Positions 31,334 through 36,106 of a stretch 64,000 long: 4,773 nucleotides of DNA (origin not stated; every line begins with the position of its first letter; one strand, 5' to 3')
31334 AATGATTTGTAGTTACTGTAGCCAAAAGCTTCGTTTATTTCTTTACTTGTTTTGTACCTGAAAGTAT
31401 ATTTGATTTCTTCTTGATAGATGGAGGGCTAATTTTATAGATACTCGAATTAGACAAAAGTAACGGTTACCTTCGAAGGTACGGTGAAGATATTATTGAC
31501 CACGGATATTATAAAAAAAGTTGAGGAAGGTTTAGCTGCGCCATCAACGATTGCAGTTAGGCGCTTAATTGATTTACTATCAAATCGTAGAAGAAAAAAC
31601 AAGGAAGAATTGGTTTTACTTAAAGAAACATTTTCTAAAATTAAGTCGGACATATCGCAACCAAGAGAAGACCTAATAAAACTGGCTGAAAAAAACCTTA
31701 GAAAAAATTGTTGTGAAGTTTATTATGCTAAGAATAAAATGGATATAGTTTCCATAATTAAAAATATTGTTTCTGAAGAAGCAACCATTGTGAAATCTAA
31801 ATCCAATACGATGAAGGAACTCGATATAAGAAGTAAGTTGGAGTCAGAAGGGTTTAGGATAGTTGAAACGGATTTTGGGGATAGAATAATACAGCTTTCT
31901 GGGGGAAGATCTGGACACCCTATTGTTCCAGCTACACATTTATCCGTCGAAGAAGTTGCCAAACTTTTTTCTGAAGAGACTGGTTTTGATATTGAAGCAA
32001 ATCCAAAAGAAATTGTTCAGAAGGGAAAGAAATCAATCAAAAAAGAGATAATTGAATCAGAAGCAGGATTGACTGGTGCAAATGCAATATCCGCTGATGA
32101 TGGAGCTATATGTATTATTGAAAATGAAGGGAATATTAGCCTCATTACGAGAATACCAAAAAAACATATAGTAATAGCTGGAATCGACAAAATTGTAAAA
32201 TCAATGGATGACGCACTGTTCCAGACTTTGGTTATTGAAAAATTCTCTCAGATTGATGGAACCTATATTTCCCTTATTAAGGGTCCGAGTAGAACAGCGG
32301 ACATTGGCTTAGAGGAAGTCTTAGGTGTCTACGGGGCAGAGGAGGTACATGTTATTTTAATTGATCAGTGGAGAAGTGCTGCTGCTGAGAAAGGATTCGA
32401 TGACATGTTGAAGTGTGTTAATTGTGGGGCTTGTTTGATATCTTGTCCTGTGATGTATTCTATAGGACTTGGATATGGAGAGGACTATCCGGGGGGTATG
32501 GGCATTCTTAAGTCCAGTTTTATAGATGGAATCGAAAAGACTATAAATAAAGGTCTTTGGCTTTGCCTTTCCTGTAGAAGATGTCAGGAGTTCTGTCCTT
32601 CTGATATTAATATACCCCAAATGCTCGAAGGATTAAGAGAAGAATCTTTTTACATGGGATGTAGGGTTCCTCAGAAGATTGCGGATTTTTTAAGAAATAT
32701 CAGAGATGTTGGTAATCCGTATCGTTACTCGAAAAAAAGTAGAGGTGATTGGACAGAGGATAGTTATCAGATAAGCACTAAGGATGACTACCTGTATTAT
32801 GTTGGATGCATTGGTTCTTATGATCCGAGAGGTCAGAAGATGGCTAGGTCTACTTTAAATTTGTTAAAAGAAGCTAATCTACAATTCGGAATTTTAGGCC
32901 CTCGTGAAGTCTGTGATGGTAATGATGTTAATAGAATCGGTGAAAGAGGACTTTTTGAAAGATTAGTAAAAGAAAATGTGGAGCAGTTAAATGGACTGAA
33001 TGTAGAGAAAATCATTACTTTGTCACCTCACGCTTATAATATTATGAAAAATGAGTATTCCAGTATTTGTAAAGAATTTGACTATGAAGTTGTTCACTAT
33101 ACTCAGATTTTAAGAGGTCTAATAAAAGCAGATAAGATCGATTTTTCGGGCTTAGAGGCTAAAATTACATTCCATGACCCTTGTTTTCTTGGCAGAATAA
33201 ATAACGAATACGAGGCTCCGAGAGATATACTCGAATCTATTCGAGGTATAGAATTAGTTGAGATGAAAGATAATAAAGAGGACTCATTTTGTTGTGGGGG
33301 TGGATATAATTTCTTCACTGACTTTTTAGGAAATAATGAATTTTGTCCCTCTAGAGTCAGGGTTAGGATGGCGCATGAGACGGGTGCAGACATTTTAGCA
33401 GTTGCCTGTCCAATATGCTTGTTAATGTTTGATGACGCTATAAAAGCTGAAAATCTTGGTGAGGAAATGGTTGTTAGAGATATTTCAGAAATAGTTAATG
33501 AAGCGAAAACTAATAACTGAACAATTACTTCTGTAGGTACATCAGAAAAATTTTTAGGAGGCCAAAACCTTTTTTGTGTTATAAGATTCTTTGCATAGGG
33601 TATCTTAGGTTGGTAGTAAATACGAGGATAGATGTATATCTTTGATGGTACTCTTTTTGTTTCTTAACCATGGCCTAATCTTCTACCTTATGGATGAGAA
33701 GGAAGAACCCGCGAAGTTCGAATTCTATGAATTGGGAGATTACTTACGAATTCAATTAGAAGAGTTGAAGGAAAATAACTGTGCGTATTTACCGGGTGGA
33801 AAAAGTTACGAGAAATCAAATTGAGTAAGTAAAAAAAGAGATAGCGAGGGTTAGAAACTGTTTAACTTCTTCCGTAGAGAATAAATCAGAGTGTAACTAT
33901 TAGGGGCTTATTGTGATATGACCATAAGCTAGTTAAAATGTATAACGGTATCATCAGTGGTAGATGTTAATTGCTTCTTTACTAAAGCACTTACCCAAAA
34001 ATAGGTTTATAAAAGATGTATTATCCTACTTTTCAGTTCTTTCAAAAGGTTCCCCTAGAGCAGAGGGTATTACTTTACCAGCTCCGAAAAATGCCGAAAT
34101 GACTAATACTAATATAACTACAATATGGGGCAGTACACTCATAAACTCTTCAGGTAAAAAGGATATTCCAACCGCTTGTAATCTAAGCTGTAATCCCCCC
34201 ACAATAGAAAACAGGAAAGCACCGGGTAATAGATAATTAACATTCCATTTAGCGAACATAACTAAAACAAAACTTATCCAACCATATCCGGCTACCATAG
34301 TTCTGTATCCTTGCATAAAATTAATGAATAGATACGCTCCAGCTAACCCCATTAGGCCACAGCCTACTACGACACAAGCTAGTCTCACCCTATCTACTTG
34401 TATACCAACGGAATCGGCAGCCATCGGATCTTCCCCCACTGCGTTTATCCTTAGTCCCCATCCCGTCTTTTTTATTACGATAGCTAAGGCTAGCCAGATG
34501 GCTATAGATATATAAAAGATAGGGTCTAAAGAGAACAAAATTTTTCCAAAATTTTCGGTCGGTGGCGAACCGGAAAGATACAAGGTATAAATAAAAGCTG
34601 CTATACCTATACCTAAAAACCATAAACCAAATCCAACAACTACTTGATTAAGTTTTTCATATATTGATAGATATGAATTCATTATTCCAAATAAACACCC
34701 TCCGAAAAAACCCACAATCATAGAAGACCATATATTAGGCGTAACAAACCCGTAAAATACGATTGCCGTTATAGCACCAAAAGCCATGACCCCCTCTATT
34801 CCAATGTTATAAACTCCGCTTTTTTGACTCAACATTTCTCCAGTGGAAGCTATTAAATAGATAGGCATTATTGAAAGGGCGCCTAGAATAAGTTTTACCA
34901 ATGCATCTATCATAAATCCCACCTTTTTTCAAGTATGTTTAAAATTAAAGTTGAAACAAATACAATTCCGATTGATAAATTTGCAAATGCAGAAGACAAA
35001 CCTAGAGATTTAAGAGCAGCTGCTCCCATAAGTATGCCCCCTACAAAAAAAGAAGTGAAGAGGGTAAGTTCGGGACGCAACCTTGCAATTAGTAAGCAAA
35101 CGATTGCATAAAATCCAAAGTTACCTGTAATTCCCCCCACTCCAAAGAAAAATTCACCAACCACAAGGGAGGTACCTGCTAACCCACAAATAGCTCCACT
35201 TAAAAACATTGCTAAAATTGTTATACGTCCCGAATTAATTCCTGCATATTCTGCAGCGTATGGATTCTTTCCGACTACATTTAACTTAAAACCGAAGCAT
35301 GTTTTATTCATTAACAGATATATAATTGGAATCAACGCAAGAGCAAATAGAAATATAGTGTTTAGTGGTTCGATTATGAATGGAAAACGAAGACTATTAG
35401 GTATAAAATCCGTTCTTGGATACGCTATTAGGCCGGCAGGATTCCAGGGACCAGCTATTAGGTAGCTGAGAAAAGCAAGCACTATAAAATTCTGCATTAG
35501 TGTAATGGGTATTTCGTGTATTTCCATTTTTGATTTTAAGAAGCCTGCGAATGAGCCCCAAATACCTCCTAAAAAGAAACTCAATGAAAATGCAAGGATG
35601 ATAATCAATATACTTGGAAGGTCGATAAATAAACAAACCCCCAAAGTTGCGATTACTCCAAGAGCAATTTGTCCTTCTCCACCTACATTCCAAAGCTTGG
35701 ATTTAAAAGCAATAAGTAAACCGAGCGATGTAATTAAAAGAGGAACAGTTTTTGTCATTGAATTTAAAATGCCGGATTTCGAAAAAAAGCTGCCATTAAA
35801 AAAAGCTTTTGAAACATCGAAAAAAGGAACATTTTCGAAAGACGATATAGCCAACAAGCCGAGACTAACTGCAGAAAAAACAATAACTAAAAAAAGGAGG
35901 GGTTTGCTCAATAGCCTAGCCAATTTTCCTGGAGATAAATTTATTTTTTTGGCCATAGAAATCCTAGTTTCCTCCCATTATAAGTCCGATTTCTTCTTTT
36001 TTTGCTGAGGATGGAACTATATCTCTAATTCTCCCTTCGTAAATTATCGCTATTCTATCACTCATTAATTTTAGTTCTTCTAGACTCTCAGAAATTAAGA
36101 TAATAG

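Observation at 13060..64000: ~50-kb island that reads like an undescribed anaerobic catabolic pathway for 5-substituted (amino)pyrimidines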

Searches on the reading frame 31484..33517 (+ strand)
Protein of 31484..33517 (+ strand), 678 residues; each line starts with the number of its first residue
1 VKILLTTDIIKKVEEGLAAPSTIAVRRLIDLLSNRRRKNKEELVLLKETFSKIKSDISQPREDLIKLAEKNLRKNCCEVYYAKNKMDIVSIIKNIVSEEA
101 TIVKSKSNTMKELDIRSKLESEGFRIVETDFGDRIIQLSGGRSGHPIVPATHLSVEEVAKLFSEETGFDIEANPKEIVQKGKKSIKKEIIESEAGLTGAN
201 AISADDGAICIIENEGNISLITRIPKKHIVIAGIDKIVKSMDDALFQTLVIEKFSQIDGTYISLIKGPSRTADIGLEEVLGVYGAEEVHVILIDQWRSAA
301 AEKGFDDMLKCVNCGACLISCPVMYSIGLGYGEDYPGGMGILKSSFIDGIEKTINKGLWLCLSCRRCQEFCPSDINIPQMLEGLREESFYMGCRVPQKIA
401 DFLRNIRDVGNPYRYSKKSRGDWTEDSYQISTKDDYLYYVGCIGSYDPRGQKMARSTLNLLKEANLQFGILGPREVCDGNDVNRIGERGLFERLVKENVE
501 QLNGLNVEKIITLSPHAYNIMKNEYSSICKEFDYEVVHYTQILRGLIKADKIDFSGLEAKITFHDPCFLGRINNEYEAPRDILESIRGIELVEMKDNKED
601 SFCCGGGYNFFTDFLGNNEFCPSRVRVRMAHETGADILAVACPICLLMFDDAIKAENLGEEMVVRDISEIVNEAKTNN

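Call 4: search_protein_families(library=pfam, proteins=[window:31484-33517:+])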
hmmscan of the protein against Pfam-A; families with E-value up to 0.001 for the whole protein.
window:31484-33517:+ (678 aa): 12 families
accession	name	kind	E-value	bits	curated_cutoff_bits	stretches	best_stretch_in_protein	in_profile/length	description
PF02589.21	LUD_dom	-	2.2e-39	135.6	22.6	1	66-293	2-189/189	LUD domain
PF02754.22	CCG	-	1.9e-23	82.8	20.6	2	561-650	1-85/85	Cysteine-rich domain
PF13183.11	Fer4_8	-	3.5e-12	47.1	27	1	308-375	2-68/68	4Fe-4S dicluster domain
PF13237.11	Fer4_10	-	3.6e-08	33.7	25.5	1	307-372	5-53/53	4Fe-4S dicluster domain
PF12838.12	Fer4_7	-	7.6e-08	33.1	27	1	310-375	1-52/52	4Fe-4S dicluster domain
PF13187.11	Fer4_9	-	4.9e-07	30.1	27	0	303-323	34-49/52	4Fe-4S dicluster domain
PF12797.12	Fer4_2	-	4.9e-06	26.6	24.5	0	306-323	5-22/22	4Fe-4S binding domain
PF00037.32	Fer4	-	2.9e-05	24.2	21.1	0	307-323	4-20/24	4Fe-4S binding domain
PF12800.12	Fer4_4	-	0.00011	22.7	24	0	310-323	3-16/17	4Fe-4S binding domain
PF13534.11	Fer4_17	-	0.00016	22.6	22.2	0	310-376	1-61/61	4Fe-4S dicluster domain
PF12837.12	Fer4_6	-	0.00021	21.5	25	0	307-323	5-21/24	4Fe-4S binding domain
PF14691.11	Fer4_20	-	0.00089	19.5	25.8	0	361-395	24-60/113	Dihydroprymidine dehydrogenase domain II, 4Fe-4S cluster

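Call 10: search_protein_families(library=ncbifam, proteins=[window:31484-33517:+], max_evalue=0.00001)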
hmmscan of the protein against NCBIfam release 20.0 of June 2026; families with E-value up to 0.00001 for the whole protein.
window:31484-33517:+ (678 aa): 14 families
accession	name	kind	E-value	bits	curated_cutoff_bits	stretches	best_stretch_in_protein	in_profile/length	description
NF045670.1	quin_L_LdhH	equivalog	3.4e-100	336.3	800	2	45-388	41-383/706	L-lactate dehydrogenase (quinone) large subunit LdhH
TIGR00273.1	TIGR00273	equivalog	8e-76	255.6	444.8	1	24-389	9-373/432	LutB/LldF family L-lactate oxidation iron-sulfur protein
NF004898.0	PRK06259.1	equivalog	3.2e-46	158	385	1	305-673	130-486/488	fumarate reductase (CoM/CoB) subunit TfrB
NF008369.0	PRK11168.1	equivalog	1.1e-19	70.6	278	2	421-645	151-376/401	anaerobic glycerol-3-phosphate dehydrogenase subunit C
NF045724.1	ferredox_TmcB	equivalog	1.2e-15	57.1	735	1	485-672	235-425/430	electron transfer complex ferredoxin TmcB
NF045796.1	DsrK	equivalog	6.2e-15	54.8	400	1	534-652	297-419/453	sulfate reduction electron transfer complex DsrMKJOP subunit DsrK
NF045663.1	diclust_near_Sec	equivalog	4.4e-13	48.2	530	1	299-645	294-614/759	pyridine nucleotide-disulfide oxidoreductase/dicluster-binding protein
TIGR03379.1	glycerol3P_GlpC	equivalog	3.1e-11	42.7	279.9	0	310-403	6-95/397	anaerobic glycerol-3-phosphate dehydrogenase subunit GlpC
NF008434.0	PRK11274.1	equivalog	1.5e-10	40.5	333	1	293-382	6-96/409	glycolate oxidase subunit GlcF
NF045711.1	sulf_resp_HmcF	equivalog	5.2e-09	35.4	750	1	534-646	307-422/457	sulfate respiration complex iron-sulfur protein HmcF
NF004616.0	PRK05950.1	subfamily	6.3e-07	28.8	228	1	298-387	136-232/238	succinate dehydrogenase iron-sulfur subunit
TIGR03290.1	CoB_CoM_SS_C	equivalog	2e-06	27.9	160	0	310-392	3-79/144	CoB--CoM heterodisulfide reductase subunit C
TIGR00384.1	dhsB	subfamily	4.3e-06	26.3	88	0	301-380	132-217/222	succinate dehydrogenase and fumarate reductase iron-sulfur protein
NF038018.1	qmoC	equivalog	9e-06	25.4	300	0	299-405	8-107/360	quinone-interacting membrane-bound oxidoreductase complex subunit QmoC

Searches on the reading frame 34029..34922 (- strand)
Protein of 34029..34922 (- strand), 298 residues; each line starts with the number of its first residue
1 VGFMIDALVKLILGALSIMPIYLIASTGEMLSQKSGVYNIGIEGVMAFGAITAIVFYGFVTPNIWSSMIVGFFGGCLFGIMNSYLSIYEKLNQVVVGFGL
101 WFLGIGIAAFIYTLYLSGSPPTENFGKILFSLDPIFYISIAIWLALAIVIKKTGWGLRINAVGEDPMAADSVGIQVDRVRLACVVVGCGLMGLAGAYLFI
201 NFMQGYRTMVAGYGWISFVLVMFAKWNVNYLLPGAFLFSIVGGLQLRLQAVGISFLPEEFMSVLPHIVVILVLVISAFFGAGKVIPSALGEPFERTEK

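Call 4: search_protein_families(library=pfam, proteins=[window:34029-34922:-])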
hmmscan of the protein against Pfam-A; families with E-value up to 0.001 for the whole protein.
window:34029-34922:- (298 aa): 1 family
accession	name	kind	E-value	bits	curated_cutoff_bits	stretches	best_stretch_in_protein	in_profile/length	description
PF02653.21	BPD_transp_2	-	1.1e-27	97.3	26.8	1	12-273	2-269/269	Branched-chain amino acid transport system / permease component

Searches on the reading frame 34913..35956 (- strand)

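Call 4: search_protein_families(library=pfam, proteins=[window:34913-35956:-])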
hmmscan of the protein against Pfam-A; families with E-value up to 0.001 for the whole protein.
window:34913-35956:- (348 aa): 1 family
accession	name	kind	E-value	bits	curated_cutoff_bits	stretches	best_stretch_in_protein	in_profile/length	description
PF02653.21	BPD_transp_2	-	5e-31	108.3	26.8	1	63-332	2-264/269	Branched-chain amino acid transport system / permease component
